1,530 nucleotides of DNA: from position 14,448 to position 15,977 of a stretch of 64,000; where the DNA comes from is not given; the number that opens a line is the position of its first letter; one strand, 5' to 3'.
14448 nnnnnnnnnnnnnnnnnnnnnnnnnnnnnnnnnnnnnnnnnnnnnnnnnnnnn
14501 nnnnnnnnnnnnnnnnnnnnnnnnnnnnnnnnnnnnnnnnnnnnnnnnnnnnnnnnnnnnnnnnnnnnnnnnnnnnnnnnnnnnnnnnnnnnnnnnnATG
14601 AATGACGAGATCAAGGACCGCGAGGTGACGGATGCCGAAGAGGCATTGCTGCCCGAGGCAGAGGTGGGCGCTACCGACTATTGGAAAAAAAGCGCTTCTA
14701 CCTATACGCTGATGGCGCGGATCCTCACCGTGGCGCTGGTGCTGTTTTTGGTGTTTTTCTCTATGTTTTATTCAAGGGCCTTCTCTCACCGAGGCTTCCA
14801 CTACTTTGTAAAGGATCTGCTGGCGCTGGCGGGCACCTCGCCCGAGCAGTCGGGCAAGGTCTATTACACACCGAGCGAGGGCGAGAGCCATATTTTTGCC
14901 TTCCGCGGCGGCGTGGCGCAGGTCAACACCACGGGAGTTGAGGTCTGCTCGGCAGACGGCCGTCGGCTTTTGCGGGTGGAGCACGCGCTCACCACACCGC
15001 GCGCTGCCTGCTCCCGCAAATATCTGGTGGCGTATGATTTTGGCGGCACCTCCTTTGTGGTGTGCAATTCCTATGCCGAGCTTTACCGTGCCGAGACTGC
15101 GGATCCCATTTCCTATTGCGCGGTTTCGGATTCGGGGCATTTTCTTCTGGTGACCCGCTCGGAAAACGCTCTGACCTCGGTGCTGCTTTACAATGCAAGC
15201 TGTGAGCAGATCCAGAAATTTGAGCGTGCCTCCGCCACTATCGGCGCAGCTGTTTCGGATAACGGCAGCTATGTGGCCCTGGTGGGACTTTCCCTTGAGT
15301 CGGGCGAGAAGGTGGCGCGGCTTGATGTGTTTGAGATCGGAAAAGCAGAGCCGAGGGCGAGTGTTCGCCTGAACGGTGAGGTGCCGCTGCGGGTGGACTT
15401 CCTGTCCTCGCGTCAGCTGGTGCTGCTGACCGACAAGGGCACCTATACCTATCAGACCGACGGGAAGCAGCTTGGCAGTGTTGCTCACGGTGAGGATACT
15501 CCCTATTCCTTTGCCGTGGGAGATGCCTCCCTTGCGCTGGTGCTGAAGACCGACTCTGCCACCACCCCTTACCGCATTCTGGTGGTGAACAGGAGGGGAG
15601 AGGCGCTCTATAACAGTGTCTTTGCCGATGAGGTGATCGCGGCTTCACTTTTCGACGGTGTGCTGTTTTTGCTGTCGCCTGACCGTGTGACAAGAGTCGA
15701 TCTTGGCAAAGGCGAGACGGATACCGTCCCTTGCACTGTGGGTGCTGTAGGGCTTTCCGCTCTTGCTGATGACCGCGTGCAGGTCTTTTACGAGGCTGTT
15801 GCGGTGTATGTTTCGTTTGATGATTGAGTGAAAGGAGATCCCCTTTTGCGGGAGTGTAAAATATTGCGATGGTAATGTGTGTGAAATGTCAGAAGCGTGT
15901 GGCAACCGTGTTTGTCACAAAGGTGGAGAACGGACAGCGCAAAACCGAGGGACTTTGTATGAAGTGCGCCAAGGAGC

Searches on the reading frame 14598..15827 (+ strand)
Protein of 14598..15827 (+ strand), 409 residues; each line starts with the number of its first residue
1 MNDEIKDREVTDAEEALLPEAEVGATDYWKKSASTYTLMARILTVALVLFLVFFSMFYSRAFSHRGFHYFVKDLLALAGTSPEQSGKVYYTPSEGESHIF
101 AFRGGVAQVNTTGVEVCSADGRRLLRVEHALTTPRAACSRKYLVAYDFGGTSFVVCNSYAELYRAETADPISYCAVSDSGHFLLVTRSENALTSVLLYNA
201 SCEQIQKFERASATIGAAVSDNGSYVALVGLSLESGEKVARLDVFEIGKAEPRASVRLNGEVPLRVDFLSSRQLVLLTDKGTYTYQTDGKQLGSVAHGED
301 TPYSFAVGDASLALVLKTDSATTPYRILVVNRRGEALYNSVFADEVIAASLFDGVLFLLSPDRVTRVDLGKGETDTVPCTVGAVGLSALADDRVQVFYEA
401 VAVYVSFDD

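Call 6: search_protein_families(library=pfam, proteins=[window:14598-15827:+], max_evalue=0.1)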
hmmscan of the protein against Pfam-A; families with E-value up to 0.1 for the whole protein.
window:14598-15827:+ (409 aa): 2 families
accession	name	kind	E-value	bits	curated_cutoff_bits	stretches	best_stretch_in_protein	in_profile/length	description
PF18975.6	DUF5711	-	2.6e-24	86.5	26.3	1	94-346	19-282/344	Family of unknown function (DUF5711)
PF23778.1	Phage_holin_2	-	0.077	13.7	32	0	29-71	24-66/92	Putative phage holin family 2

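Call 53: list_cluster_members(proteins=[P0001, window:12120-12887:+, P0122, P0121, window:14598-15827:+])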
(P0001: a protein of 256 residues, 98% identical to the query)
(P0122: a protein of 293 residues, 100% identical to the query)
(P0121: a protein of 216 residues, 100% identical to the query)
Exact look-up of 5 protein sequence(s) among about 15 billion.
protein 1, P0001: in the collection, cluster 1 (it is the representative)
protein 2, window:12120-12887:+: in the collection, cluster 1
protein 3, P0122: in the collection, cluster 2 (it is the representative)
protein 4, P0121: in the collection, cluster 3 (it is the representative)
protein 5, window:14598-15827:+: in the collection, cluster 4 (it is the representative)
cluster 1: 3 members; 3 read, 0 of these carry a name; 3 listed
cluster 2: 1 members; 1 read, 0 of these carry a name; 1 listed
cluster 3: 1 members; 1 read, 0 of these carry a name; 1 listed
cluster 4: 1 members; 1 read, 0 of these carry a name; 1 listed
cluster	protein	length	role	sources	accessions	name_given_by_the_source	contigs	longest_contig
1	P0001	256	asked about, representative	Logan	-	-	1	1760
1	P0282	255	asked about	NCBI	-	-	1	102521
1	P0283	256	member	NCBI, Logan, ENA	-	-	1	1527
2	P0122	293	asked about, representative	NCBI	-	-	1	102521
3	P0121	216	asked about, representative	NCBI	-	-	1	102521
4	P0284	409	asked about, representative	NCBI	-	-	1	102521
